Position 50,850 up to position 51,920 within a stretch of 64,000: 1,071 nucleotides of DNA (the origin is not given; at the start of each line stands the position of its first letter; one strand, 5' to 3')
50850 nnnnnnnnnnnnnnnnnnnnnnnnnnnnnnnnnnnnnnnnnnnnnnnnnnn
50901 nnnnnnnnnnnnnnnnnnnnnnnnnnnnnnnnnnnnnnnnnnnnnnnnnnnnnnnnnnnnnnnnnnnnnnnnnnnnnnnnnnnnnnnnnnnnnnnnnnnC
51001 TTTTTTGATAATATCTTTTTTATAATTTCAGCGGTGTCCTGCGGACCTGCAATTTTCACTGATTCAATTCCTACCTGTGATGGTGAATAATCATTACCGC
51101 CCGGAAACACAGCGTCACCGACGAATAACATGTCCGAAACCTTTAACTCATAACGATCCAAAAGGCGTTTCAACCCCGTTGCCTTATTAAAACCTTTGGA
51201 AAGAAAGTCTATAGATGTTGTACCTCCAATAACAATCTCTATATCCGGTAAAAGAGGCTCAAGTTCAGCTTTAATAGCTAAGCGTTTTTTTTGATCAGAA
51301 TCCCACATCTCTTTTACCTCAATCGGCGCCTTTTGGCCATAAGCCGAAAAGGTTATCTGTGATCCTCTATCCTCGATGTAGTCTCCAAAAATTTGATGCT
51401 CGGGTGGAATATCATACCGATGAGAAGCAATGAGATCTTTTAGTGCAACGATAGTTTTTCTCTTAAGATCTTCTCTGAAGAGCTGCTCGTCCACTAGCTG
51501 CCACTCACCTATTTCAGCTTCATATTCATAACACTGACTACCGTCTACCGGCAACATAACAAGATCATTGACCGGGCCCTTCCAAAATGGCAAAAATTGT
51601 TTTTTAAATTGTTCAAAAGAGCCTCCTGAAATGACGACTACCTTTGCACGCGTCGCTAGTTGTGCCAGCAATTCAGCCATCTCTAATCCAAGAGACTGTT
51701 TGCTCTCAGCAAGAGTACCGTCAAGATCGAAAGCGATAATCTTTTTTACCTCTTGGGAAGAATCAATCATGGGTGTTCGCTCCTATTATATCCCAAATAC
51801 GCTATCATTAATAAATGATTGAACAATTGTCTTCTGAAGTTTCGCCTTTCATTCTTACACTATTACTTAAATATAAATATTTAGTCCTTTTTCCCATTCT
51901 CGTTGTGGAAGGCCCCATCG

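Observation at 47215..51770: Glycogen module with a fused PMM-like HAD mutase and alpha-glucan phosphorylase, plus cupin-type PGI and GlgA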

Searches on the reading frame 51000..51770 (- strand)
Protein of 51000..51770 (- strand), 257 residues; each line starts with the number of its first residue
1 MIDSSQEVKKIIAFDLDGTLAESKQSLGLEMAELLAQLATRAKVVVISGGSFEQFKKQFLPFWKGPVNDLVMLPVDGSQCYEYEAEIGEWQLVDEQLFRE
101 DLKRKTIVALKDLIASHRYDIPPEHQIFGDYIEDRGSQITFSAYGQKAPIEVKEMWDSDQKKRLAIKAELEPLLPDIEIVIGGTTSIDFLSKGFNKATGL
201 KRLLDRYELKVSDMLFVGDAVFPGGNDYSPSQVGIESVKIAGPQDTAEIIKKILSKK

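Call 5: search_solved_structures(query=window:51000-51770:-, max_evalue=1, show_alignments=3)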
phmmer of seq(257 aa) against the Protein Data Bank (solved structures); distinct sequences matched with E-value up to 1: 27.
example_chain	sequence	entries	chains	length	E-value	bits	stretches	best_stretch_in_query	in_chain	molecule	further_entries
4bnd_A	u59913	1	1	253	2.5e-36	128.4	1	8-255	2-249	ALPHA-PHOSPHOGLUCOMUTASE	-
4bnd_B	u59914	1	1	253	3e-36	128.1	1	8-255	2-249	ALPHA-PHOSPHOGLUCOMUTASE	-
7myv_A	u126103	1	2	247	1.3e-11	47.4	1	8-252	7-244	Phosphomannomutase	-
6i5x_A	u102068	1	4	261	1.5e-11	47.2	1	10-253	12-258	Phosphomannomutase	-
9hn3_A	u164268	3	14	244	2.1e-11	46.7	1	11-250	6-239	Phosphomannomutase 2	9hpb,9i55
5ue7_A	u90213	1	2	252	1.6e-10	43.9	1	5-251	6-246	Phosphomannomutase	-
2amy_A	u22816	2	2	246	1.8e-10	43.7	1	12-252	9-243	Phosphomannomutase 2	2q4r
7o0c_A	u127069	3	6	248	1.9e-10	43.6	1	12-252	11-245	Phosphomannomutase 2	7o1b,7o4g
7o58_A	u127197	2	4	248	8.6e-10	41.5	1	12-249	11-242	Phosphomannomutase 2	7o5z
6cfr_A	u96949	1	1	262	1e-09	41.3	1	9-253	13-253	Phosphomannomutase 1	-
6cft_A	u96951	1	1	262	1.3e-09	40.9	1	9-253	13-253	Phosphomannomutase 1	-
3f9r_A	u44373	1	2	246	2.3e-09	40.1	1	11-255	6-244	Phosphomannomutase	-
6cfu_A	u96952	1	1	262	6.8e-09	38.5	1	9-253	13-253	Phosphomannomutase 1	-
2fuc_A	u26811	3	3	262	9e-09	38.1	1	9-253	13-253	Phosphomannomutase 1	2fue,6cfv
6cfs_A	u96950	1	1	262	9e-09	38.1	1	9-253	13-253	Phosphomannomutase 1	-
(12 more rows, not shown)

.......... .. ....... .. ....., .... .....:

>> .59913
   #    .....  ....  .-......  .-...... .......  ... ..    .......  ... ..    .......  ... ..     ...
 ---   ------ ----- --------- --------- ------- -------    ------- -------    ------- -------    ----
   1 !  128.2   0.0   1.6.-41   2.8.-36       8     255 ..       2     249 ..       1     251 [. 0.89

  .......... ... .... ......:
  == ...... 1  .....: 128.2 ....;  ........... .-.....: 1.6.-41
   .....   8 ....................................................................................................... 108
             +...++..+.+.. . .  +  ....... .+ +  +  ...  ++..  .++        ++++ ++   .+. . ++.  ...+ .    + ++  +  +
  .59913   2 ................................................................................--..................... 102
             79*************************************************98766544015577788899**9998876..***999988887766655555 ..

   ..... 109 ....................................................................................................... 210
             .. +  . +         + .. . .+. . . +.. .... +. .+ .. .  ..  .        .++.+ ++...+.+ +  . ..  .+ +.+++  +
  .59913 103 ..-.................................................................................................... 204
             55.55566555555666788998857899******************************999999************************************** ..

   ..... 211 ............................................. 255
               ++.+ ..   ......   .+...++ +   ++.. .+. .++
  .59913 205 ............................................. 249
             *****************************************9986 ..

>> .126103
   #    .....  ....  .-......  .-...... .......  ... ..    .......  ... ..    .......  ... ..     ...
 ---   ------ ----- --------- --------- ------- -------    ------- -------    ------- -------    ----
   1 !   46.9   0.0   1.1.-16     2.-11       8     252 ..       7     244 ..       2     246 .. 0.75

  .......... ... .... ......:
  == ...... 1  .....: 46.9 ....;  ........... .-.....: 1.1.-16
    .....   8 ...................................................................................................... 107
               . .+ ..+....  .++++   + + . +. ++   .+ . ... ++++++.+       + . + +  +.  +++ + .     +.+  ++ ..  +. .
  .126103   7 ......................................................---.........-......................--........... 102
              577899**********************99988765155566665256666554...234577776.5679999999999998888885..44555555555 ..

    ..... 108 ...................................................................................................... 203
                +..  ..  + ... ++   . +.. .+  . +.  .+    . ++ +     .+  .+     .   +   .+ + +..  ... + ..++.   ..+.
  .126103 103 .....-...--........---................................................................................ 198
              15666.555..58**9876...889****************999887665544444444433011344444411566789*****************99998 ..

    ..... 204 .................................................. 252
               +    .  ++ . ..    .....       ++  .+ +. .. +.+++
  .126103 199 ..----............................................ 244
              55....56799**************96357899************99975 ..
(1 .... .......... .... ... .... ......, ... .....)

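Call 36: search_protein_representatives(protein=window:51000-51770:-)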
Query: 257 residues. Proteins with E-value up to 0.001 (for the whole library): 2303; up to 1e-10: 1100; up to 1e-30: 396. The best 150 are listed.
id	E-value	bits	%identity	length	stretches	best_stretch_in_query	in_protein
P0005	5.9e-81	287.7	53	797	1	10-255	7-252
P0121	1.8e-80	286.1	56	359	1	8-255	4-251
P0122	4.2e-78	278.3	56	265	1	9-251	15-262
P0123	1.3e-71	257.1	51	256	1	8-252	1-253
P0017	3.4e-69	249.2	49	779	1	10-255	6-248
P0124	2.2e-67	243.2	49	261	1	9-249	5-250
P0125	6.6e-67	241.7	54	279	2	68-251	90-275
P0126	2.7e-65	236.4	51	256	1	10-252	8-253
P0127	8.9e-65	234.7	51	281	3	67-253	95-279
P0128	9.9e-63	228.0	50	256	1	10-255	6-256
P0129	8.7e-62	224.9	54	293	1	9-252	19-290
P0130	3.0e-61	223.2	47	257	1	8-255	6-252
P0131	7.0e-59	215.4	50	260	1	8-254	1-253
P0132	2.8e-57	210.1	45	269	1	8-253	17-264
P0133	2.5e-56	207.0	44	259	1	8-254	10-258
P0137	8.0e-54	198.8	46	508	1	5-254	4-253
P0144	7.0e-53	195.7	45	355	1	12-254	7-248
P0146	1.6e-52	194.6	45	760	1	8-254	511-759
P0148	3.0e-52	193.6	46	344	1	9-255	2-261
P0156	4.7e-51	189.8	44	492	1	8-255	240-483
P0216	1.1e-45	172.2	43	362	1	10-253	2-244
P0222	2.1e-45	171.3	45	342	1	31-253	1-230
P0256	4.4e-43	163.6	42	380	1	10-254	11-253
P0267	1.6e-42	161.8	41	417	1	9-255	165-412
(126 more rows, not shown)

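Call 37: search_protein_families(library=pfam, proteins=[P0146, P0137, P0156, P0267, P0256, P0216, P0121, P0144, P0148, P0222], max_evalue=0.0001)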
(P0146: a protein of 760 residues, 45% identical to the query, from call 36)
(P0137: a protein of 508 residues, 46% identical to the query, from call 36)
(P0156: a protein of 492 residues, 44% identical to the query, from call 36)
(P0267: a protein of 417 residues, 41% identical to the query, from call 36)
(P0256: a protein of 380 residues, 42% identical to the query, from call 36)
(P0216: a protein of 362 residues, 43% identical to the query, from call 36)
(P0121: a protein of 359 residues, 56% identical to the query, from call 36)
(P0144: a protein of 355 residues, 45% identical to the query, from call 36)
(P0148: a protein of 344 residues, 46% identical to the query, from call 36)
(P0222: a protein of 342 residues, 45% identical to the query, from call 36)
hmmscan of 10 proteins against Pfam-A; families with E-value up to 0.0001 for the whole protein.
P0146 (760 aa): 3 families
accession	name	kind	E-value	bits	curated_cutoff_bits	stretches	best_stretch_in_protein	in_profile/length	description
PF00343.26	Phosphorylase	-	7.3e-23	81.2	27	2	283-442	414-584/713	Carbohydrate phosphorylase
PF08282.18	Hydrolase_3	-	9.1e-11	42.4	20.9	1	515-735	1-218/255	haloacid dehalogenase-like hydrolase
PF03332.19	PMM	-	5.7e-08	33.3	22.4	1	536-759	3-219/221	Eukaryotic phosphomannomutase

P0137 (508 aa): 3 families
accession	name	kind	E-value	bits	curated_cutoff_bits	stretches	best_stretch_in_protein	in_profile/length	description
PF10648.15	Gmad2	-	8e-15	55.4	25.7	1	403-489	2-83/86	Immunoglobulin-like domain of bacterial spore germination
PF03332.19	PMM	-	1.4e-06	28.7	22.4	1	32-246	3-212/221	Eukaryotic phosphomannomutase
PF08282.18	Hydrolase_3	-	7.2e-06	26.4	20.9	1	11-219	1-212/255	haloacid dehalogenase-like hydrolase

P0156 (492 aa): 3 families
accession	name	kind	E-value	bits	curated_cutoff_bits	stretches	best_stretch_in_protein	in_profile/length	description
PF00300.27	His_Phos_1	-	5.1e-47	160.5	21.7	1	11-188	1-188/194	Histidine phosphatase superfamily (branch 1)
PF03332.19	PMM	-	7.3e-08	32.9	22.4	1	328-482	64-219/221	Eukaryotic phosphomannomutase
PF08282.18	Hydrolase_3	-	2e-06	28.2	20.9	0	391-448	154-212/255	haloacid dehalogenase-like hydrolase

P0267 (417 aa): 3 families
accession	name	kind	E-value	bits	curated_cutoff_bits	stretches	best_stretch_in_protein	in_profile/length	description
PF03332.19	PMM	-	2.3e-16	60.7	22.4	1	188-412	2-220/221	Eukaryotic phosphomannomutase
PF01467.32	CTP_transf_like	-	1.7e-13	51.3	21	1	18-114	3-93/133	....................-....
PF08282.18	Hydrolase_3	-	4e-12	46.8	20.9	1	168-402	1-233/255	haloacid dehalogenase-like hydrolase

P0256 (380 aa): 4 families
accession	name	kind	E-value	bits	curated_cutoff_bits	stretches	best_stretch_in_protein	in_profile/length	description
PF01050.24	MannoseP_isomer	-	1.1e-19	71.2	23.6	1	264-365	13-116/116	Mannose-6-phosphate isomerase C-terminal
PF03332.19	PMM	-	2.6e-09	37.7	22.4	1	126-252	89-218/221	Eukaryotic phosphomannomutase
PF08282.18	Hydrolase_3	-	2.8e-09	37.5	20.9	1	13-219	1-212/255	haloacid dehalogenase-like hydrolase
PF07883.17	Cupin_2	-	1.8e-08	34.4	27.2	1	283-342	2-60/70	Cupin domain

P0216 (362 aa): 5 families
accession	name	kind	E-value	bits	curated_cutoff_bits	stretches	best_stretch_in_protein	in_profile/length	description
PF01050.24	MannoseP_isomer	-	1e-17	64.8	23.6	1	252-355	9-114/116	Mannose-6-phosphate isomerase C-terminal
PF03332.19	PMM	-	4e-12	46.8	22.4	1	23-225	1-198/221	Eukaryotic phosphomannomutase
PF08282.18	Hydrolase_3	-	2e-11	44.5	20.9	1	4-223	1-220/255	haloacid dehalogenase-like hydrolase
PF00702.32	Hydrolase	-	1.6e-07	32.4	26.4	0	1-105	1-112/191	haloacid dehalogenase-like hydrolase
PF07883.17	Cupin_2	-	3e-05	24.1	27.2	1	277-335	4-61/70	Cupin domain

P0121 (359 aa): 5 families
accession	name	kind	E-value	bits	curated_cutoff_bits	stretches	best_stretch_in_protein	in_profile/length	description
PF04041.19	Glyco_hydro_130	-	8.3e-16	58.3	26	1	261-359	4-117/320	beta-1,4-mannooligosaccharide phosphorylase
PF03332.19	PMM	-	1.4e-13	51.6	22.4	1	27-248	1-217/221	Eukaryotic phosphomannomutase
PF08282.18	Hydrolase_3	-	8.8e-12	45.7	20.9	1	149-216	144-212/255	haloacid dehalogenase-like hydrolase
PF00702.32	Hydrolase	-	2.1e-06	28.7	26.4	0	6-31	2-26/191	haloacid dehalogenase-like hydrolase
PF05116.19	S6PP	-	3.8e-06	27.1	20.3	0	155-258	127-229/247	Sucrose-6F-phosphate phosphohydrolase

P0144 (355 aa): 3 families
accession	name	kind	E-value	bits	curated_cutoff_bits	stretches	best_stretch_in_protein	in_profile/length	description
PF03332.19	PMM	-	4.5e-16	59.8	22.4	1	29-249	4-220/221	Eukaryotic phosphomannomutase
PF01050.24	MannoseP_isomer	-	4.2e-12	46.7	23.6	1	253-353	13-115/116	Mannose-6-phosphate isomerase C-terminal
PF08282.18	Hydrolase_3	-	6e-10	39.7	20.9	1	7-214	1-212/255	haloacid dehalogenase-like hydrolase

P0148 (344 aa): 2 families
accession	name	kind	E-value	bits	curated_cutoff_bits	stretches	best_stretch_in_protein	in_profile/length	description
PF03332.19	PMM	-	3.6e-12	47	22.4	1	106-260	64-219/221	Eukaryotic phosphomannomutase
PF08282.18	Hydrolase_3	-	6.7e-12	46.1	20.9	1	170-226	155-212/255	haloacid dehalogenase-like hydrolase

P0222 (342 aa): 5 families
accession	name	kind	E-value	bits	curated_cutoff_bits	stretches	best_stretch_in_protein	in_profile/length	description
PF01050.24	MannoseP_isomer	-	3.6e-19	69.5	23.6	1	236-337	12-116/116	Mannose-6-phosphate isomerase C-terminal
PF03332.19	PMM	-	2.8e-12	47.4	22.4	1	73-230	59-218/221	Eukaryotic phosphomannomutase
PF07883.17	Cupin_2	-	2.5e-09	37.1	27.2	1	257-315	3-60/70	Cupin domain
PF08282.18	Hydrolase_3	-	7.1e-07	29.6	20.9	1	136-197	150-212/255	haloacid dehalogenase-like hydrolase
PF05116.19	S6PP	-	3.2e-05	24.1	20.3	1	138-215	129-204/247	Sucrose-6F-phosphate phosphohydrolase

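Call 40: predict_structure(alignment_id=A1)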
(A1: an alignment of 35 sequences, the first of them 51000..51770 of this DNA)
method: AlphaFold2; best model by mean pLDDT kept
length: 257 residues; sequences in the alignment: 35
mean_pLDDT: 92.4   pTM: 0.84
mean pLDDT of the five models: 92.4, 91.6, 91.3, 90.6, 88.0
residues with pLDDT >= 90: 213; 70-90: 37; 50-70: 2; < 50: 5
segments of 3 or more residues with pLDDT < 50: 1-5
pLDDT, mean of each block of 10 residues (from residue 1): 60 96 91 97 95 92 95 95 96 93 96 95 93 91 91 89 96 94 84 93 97 97 91 97 97 91
secondary structure, 60 per line:
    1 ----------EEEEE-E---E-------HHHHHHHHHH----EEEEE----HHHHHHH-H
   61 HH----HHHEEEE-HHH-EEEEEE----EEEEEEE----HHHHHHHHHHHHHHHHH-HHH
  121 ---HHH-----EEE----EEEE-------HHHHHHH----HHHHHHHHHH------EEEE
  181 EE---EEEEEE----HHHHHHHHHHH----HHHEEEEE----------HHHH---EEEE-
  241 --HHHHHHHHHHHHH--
elements in order: E11-15 H29-38 E43-47 H52-58 E70-73 E79-84 E89-95 H100-116 E132-134 E139-142 H150-156 H161-170 E177-182 E186-191 H196-206 E214-218 H229-232 E236-239 H243-255

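Call 45: fold_search(model_id=the predicted structure, library=pdb)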
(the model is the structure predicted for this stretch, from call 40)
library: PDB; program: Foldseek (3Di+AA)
matches with E <= 10: 1355; with E <= 0.001: 129
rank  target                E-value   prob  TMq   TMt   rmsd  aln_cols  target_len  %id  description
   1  4bnd_B                8.5e-28  1.00  0.79  0.80   3.4       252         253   32  Structure of an atypical alpha-phosphoglucomutase similar to eukaryotic phosphomannomutases (released 2013-10-02)
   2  4bnd_A                9.8e-27  1.00  0.79  0.80   3.4       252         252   33  Structure of an atypical alpha-phosphoglucomutase similar to eukaryotic phosphomannomutases (released 2013-10-02)
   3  9hn3_A                4.0e-19  1.00  0.66  0.70   4.6       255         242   25  Mouse phosphomannomutase 2 in apo state from crystals with PEG 3350 (released 2025-12-24)
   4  6i5x_A                1.3e-18  1.00  0.71  0.71   5.5       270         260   22  Crystal structure of Aspergillus fumigatus phosphomannomutase (released 2019-11-27)
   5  5ue7_A                2.0e-18  1.00  0.62  0.63   6.2       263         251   22  Crystal structure of the phosphomannomutase PMM1 from Candida albicans, apoenzyme state (released 2017-02-01)
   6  9hn3_B                3.0e-18  1.00  0.73  0.77   3.8       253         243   25  Mouse phosphomannomutase 2 in apo state from crystals with PEG 3350 (released 2025-12-24)
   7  7o58_A                3.2e-18  1.00  0.73  0.77   3.7       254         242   24  Human phosphomannomutase 2 (PMM2) with mutation T237M in complex with the activator glucose 1,6-bisphosphate (released 2022-02-02)
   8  9hpb_D                3.4e-18  1.00  0.77  0.82   3.4       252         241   25  Mouse phosphomannomutase 2 in apo state from crystals with PEG 8000 (released 2025-12-24)
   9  6i5x_B                4.7e-18  1.00  0.70  0.69   4.9       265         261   23  Crystal structure of Aspergillus fumigatus phosphomannomutase (released 2019-11-27)
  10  6cfr                  8.1e-18  1.00  0.74  0.77   3.7       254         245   23  Structure of Human alpha-Phosphomannomutase 1 containing mutation R183I (released 2018-05-09)
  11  2fue                  1.0e-17  1.00  0.74  0.77   3.6       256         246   22  Human alpha-Phosphomannomutase 1 with D-mannose 1-phosphate and Mg2+ cofactor bound (released 2006-03-21)
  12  6cfs                  1.9e-17  1.00  0.74  0.78   3.7       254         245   22  Structure of Human alpha-Phosphomannomutase 1 containing mutation M186Q (released 2018-05-09)
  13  2fuc                  2.0e-17  1.00  0.75  0.78   3.6       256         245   22  Human alpha-Phosphomannomutase 1 with Mg2+ cofactor bound (released 2006-03-21)
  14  6cfu                  2.3e-17  1.00  0.74  0.78   3.6       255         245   22  Structure of Human alpha-Phosphomannomutase 1 containing mutations R180K and R183K (released 2018-05-09)
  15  6cft                  5.1e-17  1.00  0.73  0.77   3.6       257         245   22  Structure of Human alpha-Phosphomannomutase 1 containing mutations R180T and R183I (released 2018-05-09)
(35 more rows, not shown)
